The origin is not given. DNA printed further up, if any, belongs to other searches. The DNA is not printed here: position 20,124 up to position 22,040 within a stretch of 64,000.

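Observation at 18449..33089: Sixteen-gene, translationally coupled operon: NAD(P)H/FeS module plus Mo/W-bisPGD oxidoreductase plus group 4 [NiFe] hydrogenase plus complete Mrp antiporter module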

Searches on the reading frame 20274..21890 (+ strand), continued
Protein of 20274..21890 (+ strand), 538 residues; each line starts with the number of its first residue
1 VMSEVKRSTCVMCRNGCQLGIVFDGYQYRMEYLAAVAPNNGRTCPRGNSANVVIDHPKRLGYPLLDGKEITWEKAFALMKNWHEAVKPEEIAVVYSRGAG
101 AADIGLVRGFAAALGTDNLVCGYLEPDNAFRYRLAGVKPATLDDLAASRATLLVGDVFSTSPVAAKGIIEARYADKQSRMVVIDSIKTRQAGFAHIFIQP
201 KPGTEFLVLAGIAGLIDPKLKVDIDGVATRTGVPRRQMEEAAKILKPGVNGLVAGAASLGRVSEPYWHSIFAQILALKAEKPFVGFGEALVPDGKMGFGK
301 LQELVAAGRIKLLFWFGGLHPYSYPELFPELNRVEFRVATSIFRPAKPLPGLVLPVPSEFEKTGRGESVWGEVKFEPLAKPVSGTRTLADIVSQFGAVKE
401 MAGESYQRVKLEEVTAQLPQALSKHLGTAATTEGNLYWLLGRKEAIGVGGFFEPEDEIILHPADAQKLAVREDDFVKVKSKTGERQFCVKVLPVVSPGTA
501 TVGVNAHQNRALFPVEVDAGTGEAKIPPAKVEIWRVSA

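Call 42: fold_search(model_id=the predicted structure, library=pdb)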
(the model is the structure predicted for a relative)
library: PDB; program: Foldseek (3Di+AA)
matches with E <= 10: 1569; with E <= 0.001: 192
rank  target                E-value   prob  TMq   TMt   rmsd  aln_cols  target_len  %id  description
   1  8rqz_C                1.1e-27  1.00  0.76  0.44   8.5       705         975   16  Crystal structure of Molybdenum bispyranopterin guanine dinucleotide formate dehydrogenases ForCE1 from Bacillus subti (released 2025-08-06)
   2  2v45                  1.5e-27  1.00  0.78  0.59   7.2       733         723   13  A New Catalytic Mechanism of Periplasmic Nitrate Reductase from Desulfovibrio desulfuricans ATCC 27774 from Crystallogra (released 2008-03-18)
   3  7vw6_A                3.5e-27  1.00  0.80  0.49   9.4       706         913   14  Cryo-EM Structure of Formate Dehydrogenase 1 from Methylorubrum extorquens AM1 (released 2022-06-01)
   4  2nap                  2.0e-26  1.00  0.80  0.61   7.5       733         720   14  DISSIMILATORY NITRATE REDUCTASE (NAP) FROM DESULFOVIBRIO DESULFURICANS (released 1999-09-19)
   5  9ktl_A                3.8e-26  1.00  0.80  0.47   8.7       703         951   17  Cryo-EM structure of reduced form of formate dehydrogenase from Rhodobacter aestuarii (RaFDH) with NADH (released 2025-06-18)
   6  2jio                  5.3e-26  1.00  0.80  0.61   6.6       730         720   14  A New Catalytic Mechanism of Periplasmic Nitrate Reductase from Desulfovibrio desulfuricans ATCC 27774 from Crystallogra (released 2008-03-18)
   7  8j83_A                6.7e-26  1.00  0.79  0.48   8.8       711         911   14  Crystal structure of formate dehydrogenase from Methylorubrum extorquens AM1 (released 2023-10-11)
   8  1fdi                  7.2e-26  1.00  0.77  0.59  10.0       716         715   15  OXIDIZED FORM OF FORMATE DEHYDROGENASE H FROM E. COLI COMPLEXED WITH THE INHIBITOR NITRITE (released 1997-08-20)
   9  7z0t_A                1.5e-25  1.00  0.78  0.60  10.3       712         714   15  Structure of the Escherichia coli formate hydrogenlyase complex (aerobic preparation, composite structure) (released 2022-09-28)
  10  2v3v                  2.4e-25  1.00  0.78  0.59   8.0       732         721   14  A New Catalytic Mechanism of Periplasmic Nitrate Reductase from Desulfovibrio desulfuricans ATCC 27774 from Crystallogra (released 2008-03-18)
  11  3ml1_A                1.3e-24  1.00  0.77  0.53  10.4       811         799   14  Crystal Structure of the Periplasmic Nitrate Reductase from Cupriavidus necator (released 2011-04-06)
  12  1aa6                  1.5e-24  1.00  0.71  0.56  10.4       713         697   13  REDUCED FORM OF FORMATE DEHYDROGENASE H FROM E. COLI (released 1997-08-20)
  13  9vap_A                2.3e-24  1.00  0.75  0.47   9.5       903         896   14  Cryo-EM structure of formate dehydrogenase from Shewanella oneidensis MR-1 (SoFdhAB) (released 2026-04-08)
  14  3o5a_A                4.7e-24  1.00  0.80  0.56  10.0       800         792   14  Crystal Structure of partially reduced Periplasmic Nitrate Reductase from Cupriavidus necator using Ionic Liquids (released 2011-04-06)
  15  2nya_A                7.0e-24  1.00  0.78  0.54  10.9       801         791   14  Crystal structure of the periplasmic nitrate reductase (NAP) from Escherichia coli (released 2006-12-05)
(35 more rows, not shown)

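Call 43: search_solved_structures(query=A2, max_evalue=0.01, show_alignments=4)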
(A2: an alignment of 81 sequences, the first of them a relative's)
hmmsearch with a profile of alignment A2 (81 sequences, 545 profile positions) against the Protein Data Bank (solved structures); distinct sequences matched with E-value up to 0.01: 56.
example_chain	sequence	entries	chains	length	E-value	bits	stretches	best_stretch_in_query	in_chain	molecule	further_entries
9t1s_L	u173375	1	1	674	1.8e-27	99.1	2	6-226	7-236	formate dehydrogenase (coenzyme F420)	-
7bkb_D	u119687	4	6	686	3e-21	78.7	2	2-205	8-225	Formate dehydrogenase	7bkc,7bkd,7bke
8rqz_C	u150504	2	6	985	3.9e-20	75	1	3-218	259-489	Probable oxidoreductase YjgC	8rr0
9gzq_A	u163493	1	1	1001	4.1e-20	74.9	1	3-218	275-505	Probable oxidoreductase YjgC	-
9wxb_B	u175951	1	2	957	5.4e-18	67.9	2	6-218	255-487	Formate dehydrogenase alpha subunit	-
6tg9_A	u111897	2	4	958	5.4e-18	67.9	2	6-216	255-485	Formate dehydrogenase subunit alpha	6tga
7qv7_S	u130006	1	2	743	2.4e-17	65.8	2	4-219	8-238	Hydrogen dependent carbon dioxide reductase subunit FdhF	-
9vap_A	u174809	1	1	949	4.2e-17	64.9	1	3-211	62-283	Formate dehydrogenase molybdopterin-binding subunit FdhA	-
1aa6_A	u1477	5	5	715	2.3e-14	55.9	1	3-216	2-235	FORMATE DEHYDROGENASE H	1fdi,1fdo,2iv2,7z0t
7e5z_A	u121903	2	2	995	1.1e-12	50.3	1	5-261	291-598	Formate dehydrogenase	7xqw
7vw6_A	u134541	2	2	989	1.3e-12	50.2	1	5-261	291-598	Formate dehydrogenase | Tungsten-containing formate dehydrogenase alpha subunit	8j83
2jim_A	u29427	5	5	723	1.7e-10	43.1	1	5-215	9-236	PERIPLASMIC NITRATE REDUCTASE | PROTEIN (PERIPLASMIC NITRATE REDUCTASE)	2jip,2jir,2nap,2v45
2jio_A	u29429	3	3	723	2.2e-10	42.8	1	5-215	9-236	PERIPLASMIC NITRATE REDUCTASE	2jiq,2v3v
2vpw_A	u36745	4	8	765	3.3e-10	42.2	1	7-84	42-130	THIOSULFATE REDUCTASE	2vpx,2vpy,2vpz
9bov_A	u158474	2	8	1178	1.2e-09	40.3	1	4-167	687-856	Molybdopterin oxidoreductase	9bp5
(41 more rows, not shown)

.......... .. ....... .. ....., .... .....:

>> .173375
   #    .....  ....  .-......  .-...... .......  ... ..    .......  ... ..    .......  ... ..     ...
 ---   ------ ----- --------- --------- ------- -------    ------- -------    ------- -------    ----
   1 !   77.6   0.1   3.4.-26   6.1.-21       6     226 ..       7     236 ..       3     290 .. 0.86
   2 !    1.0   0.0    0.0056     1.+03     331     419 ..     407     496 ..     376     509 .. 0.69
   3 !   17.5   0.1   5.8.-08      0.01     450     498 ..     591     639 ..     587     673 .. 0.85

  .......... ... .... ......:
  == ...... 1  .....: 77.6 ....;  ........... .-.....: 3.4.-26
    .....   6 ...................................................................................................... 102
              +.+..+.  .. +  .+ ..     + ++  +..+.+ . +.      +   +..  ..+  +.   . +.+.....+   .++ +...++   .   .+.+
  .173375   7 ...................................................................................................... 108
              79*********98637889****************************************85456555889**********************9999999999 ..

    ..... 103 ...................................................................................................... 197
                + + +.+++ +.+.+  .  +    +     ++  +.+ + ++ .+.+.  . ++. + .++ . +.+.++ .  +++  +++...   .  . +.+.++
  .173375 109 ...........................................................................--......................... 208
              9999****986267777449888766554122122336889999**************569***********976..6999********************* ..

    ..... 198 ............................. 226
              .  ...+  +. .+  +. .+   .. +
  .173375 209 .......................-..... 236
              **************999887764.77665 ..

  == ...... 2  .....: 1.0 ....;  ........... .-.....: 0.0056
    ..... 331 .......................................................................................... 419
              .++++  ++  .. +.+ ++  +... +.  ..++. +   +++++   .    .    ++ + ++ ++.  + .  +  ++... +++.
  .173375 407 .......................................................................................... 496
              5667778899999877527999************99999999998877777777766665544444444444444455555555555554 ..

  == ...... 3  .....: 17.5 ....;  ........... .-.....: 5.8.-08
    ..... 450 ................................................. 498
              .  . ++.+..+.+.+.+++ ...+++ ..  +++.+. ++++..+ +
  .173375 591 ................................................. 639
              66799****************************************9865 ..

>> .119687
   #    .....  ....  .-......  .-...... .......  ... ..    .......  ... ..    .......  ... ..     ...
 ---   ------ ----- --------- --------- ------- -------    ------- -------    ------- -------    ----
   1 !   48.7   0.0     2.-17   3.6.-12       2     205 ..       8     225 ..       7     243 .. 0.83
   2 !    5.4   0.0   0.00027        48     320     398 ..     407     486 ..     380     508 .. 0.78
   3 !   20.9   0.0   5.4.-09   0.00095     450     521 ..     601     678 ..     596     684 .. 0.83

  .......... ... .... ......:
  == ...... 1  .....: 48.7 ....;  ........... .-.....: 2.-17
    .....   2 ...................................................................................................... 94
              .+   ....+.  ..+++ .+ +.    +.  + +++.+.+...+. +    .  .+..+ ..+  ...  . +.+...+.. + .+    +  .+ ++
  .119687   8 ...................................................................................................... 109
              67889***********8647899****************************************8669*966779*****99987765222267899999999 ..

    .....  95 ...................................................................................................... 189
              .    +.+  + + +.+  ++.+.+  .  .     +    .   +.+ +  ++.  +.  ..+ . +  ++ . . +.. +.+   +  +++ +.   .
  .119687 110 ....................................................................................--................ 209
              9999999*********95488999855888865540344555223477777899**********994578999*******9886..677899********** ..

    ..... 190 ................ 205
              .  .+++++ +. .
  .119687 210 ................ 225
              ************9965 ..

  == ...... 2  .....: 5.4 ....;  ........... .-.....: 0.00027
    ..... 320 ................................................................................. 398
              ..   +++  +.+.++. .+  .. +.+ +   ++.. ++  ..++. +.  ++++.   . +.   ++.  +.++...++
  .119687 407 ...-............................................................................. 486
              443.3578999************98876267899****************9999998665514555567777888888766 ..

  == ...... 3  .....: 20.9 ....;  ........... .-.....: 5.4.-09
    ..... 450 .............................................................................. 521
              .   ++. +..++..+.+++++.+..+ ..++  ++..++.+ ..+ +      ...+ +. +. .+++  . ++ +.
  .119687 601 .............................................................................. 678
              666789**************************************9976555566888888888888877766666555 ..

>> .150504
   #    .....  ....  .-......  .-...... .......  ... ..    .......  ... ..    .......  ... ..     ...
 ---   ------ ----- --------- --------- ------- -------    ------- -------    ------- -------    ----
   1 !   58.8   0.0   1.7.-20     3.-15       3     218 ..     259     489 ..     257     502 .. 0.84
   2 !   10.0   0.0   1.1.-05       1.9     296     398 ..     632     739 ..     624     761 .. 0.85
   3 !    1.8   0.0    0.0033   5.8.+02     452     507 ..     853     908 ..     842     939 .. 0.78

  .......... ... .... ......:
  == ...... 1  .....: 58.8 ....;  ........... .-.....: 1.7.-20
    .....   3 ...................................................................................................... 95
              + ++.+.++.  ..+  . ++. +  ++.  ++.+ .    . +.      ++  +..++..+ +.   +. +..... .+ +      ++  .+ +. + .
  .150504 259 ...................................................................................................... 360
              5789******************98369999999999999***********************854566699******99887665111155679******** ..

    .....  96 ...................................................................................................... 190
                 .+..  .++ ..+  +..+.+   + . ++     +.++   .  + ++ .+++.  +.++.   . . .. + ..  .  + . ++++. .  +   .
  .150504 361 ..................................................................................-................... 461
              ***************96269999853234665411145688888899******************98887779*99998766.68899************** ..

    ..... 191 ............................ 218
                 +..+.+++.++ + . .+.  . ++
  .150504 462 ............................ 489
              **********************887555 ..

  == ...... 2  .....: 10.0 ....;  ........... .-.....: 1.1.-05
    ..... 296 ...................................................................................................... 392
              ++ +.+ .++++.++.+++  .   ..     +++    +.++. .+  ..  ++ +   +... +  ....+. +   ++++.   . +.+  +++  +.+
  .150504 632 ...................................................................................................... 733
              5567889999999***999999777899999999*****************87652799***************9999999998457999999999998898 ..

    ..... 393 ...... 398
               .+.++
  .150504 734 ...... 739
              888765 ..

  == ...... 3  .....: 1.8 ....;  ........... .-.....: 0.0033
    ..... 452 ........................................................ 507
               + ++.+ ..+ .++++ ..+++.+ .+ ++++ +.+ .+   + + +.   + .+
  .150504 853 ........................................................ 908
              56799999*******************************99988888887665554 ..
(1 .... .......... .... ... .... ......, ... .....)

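Call 45: find_homologous_proteins(query=A1, max_evalue=1e-10)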
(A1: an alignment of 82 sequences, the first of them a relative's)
Query A1 (82 sequences) (537 aa, profile of the alignment): 88 proteins with E <= 1e-10 among 8000 candidates.
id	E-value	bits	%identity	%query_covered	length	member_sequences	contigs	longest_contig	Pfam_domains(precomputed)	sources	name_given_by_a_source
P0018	6.5e-262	888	55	99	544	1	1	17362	PF01568.28,PF04879.22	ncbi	-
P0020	4.3e-260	882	52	99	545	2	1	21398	PF04879.22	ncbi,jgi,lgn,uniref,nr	ncbi:hypothetical protein CH330_00780 [candidate division WOR-3 bacterium JGI_Cruoil_03_51_56]|unire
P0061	1.5e-256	870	48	99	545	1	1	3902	PF01568.28,PF04879.22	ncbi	ncbi:MAG: hypothetical protein ABIK86_07115 [candidate division WOR-3 bacterium]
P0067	3.9e-256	869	48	98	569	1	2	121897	PF04879.22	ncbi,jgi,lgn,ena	-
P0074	2.5e-255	866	47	97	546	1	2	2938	PF01568.28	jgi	-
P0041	6.5e-255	865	50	98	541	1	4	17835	PF01568.28,PF04879.22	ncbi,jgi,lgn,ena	-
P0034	8.1e-255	864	51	99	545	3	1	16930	PF01568.28,PF04879.22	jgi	jgi:anaerobic selenocysteine-containing dehydrogenase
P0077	1.1e-254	864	46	99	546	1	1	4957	PF01568.28,PF04879.22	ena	-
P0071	2.7e-254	863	47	99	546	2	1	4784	PF04879.22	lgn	-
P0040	3.2e-254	863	51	98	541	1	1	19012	PF01568.28,PF04879.22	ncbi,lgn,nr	ncbi:MAG: hypothetical protein NTX53_17785 [candidate division WOR-3 bacterium]|nr:hypothetical prot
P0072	3.6e-254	862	47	99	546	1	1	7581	PF04879.22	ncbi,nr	ncbi:hypothetical protein JXD38_02635 [candidate division WOR-3 bacterium]|nr:hypothetical protein [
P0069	3.9e-254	862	48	97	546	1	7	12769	-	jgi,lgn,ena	-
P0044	6.8e-254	861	51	98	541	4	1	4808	PF01568.28,PF04879.22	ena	-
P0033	2.5e-253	860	51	99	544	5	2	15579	PF01568.28,PF04879.22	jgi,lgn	jgi:formylmethanofuran dehydrogenase subunit D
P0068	3.0e-253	859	47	99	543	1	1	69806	PF01568.28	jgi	jgi:hypothetical protein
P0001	1.1e-251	854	100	100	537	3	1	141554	PF01568.28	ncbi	-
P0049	2.8e-246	836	49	99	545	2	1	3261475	PF01568.28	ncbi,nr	ncbi:MAG: hypothetical protein JSU73_03365 [candidate division WOR-3 bacterium]|nr:MAG: hypothetical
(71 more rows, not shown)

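Call 56: search_protein_representatives(alignment_id=A2)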
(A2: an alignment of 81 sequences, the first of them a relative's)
Query: 81 sequences, 545 profile positions. Proteins with E-value up to 0.001 (for the whole library): 3839; up to 1e-10: 947; up to 1e-30: 86. The best 150 are listed.
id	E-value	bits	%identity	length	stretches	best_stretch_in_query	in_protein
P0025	1.9e-257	871.5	-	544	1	2-544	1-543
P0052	1.3e-247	839.0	-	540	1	2-542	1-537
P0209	3.0e-154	530.9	-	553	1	3-530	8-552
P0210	5.9e-145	500.2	-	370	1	177-543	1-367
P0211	1.0e-138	479.6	-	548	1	4-530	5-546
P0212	1.4e-125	436.3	-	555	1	4-531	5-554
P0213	3.8e-124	431.5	-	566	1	2-530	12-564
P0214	1.3e-121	423.1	-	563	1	5-532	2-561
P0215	1.8e-120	419.4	-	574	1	4-531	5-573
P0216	4.8e-117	408.1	-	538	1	1-532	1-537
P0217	5.1e-113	394.8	-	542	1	3-531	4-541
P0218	6.2e-107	374.7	-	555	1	4-529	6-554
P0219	1.7e-101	356.7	-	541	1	3-531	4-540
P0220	9.3e-101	354.3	-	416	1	133-531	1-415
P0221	3.1e-100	352.6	-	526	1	27-531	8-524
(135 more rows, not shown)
